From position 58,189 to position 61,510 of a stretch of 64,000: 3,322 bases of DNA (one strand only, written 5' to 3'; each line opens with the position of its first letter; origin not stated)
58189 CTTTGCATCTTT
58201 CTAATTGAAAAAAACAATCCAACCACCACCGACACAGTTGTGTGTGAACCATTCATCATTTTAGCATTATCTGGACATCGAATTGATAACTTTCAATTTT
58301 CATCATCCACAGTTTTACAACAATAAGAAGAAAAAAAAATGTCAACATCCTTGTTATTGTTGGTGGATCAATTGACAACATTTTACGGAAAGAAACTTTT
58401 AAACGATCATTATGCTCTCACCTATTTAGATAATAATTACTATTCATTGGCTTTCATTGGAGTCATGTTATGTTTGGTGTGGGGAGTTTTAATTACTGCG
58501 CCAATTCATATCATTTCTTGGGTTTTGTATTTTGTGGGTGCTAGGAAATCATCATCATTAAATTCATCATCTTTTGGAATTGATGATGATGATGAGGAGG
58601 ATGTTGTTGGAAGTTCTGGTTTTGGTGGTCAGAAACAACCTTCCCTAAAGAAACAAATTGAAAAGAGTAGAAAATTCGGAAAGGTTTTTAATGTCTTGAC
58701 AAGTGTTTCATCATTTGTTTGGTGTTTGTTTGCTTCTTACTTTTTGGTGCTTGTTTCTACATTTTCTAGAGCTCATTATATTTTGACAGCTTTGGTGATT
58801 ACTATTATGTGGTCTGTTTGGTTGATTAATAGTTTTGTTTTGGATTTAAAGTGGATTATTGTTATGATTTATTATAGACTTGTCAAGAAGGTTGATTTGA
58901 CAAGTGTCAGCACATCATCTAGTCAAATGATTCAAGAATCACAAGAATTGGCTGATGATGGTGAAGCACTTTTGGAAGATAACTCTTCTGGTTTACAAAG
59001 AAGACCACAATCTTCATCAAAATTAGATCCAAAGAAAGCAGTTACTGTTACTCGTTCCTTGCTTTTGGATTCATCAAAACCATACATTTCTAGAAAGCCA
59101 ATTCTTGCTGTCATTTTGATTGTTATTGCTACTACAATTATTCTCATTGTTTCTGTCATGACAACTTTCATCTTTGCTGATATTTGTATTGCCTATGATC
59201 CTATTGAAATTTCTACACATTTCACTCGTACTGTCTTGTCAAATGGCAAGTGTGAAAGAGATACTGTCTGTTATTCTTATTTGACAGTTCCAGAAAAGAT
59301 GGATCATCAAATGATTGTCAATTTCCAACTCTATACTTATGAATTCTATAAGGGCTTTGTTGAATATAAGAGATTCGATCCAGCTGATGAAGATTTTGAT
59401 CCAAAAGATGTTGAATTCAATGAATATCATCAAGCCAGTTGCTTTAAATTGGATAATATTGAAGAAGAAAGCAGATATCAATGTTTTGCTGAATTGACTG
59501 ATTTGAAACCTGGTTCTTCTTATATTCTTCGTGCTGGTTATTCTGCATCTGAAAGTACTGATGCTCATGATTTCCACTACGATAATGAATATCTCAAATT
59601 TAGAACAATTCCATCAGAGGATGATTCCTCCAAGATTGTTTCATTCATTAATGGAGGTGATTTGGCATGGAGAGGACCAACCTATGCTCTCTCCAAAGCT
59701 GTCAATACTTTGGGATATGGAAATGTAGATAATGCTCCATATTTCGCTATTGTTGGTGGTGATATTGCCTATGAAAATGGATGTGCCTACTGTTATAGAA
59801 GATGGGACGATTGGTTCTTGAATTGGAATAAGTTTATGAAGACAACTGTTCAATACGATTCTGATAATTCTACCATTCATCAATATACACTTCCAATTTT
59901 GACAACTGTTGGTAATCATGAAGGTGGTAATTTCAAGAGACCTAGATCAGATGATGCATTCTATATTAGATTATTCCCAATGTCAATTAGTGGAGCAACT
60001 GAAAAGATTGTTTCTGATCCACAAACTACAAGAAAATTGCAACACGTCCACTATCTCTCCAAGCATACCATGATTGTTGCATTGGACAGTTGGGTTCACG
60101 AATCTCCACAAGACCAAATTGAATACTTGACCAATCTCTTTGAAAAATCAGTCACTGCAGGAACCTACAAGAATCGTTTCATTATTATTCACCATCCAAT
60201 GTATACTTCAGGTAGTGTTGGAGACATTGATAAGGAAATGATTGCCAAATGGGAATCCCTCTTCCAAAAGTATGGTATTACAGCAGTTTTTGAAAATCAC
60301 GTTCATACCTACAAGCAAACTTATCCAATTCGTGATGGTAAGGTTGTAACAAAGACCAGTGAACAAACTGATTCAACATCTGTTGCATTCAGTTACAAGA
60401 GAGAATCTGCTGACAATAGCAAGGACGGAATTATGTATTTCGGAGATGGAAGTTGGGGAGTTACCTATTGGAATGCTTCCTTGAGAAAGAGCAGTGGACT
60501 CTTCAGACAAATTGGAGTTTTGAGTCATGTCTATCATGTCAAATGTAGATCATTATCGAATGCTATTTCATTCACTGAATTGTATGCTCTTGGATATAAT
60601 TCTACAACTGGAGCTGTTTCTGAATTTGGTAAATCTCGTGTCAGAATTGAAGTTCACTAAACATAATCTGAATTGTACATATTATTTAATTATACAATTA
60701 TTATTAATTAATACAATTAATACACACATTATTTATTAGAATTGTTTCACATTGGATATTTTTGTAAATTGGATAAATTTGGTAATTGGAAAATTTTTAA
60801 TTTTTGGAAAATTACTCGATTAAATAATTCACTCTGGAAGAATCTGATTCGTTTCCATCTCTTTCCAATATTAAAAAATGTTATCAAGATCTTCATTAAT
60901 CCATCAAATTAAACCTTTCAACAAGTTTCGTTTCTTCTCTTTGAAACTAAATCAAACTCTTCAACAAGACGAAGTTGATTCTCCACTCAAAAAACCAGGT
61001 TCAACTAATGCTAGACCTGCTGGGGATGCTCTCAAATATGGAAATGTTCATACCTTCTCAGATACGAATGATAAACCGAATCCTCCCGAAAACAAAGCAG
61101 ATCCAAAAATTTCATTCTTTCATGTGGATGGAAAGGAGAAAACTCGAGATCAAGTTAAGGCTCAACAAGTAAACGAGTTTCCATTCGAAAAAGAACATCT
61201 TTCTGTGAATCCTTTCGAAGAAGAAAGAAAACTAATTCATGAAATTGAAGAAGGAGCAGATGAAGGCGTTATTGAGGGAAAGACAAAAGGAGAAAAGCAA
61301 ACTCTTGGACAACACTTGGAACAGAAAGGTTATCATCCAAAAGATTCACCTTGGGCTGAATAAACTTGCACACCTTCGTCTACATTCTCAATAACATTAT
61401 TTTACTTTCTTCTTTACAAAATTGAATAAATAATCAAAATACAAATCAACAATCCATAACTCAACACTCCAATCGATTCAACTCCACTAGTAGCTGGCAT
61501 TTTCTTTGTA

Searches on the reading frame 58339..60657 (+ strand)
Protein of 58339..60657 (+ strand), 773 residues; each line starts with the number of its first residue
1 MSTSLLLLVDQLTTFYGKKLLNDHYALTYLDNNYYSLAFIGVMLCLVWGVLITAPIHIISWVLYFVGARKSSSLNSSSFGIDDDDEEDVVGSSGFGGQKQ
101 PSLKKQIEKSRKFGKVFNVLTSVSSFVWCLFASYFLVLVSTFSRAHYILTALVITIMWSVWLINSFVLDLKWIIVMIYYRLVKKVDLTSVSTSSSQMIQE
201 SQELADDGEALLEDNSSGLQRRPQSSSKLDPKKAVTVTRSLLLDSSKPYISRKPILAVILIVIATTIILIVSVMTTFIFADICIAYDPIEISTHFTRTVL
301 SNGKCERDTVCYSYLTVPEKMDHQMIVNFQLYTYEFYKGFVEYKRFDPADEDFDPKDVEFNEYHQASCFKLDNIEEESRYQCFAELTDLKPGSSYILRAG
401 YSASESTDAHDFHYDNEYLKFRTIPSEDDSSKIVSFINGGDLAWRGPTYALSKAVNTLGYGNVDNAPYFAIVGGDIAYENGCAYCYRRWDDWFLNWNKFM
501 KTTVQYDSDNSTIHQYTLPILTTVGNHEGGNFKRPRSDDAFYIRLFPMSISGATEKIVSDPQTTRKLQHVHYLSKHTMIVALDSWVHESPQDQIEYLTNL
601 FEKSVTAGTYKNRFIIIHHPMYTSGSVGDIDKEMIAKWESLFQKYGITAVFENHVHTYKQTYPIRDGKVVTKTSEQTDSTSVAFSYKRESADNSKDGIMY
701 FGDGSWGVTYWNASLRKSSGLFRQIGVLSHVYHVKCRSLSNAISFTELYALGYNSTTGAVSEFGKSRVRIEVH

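Call 19: search_protein_families(library=pfam, proteins=[window:58339-60657:+], max_evalue=0.001)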
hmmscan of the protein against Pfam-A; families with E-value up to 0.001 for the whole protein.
window:58339-60657:+ (773 aa): 0 families

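Call 49: find_encoding_contigs(protein=window:58339-60657:+, flank=3000, max_places=3)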
Protein window:58339-60657:+ (773 aa): no gene with exactly this product is on record in the collection.

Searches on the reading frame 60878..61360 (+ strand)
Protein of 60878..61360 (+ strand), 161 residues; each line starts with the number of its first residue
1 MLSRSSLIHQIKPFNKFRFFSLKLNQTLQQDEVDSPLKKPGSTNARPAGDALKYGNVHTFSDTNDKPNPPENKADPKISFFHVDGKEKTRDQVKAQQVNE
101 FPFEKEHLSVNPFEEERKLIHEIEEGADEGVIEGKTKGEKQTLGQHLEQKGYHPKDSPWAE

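Call 19: search_protein_families(library=pfam, proteins=[window:60878-61360:+], max_evalue=0.001)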
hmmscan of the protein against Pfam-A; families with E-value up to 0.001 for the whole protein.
window:60878-61360:+ (161 aa): 0 families

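Call 78: find_encoding_contigs(protein=window:60878-61360:+, flank=5000, max_places=3)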
Protein window:60878-61360:+ (161 aa): no gene with exactly this product is on record in the collection.
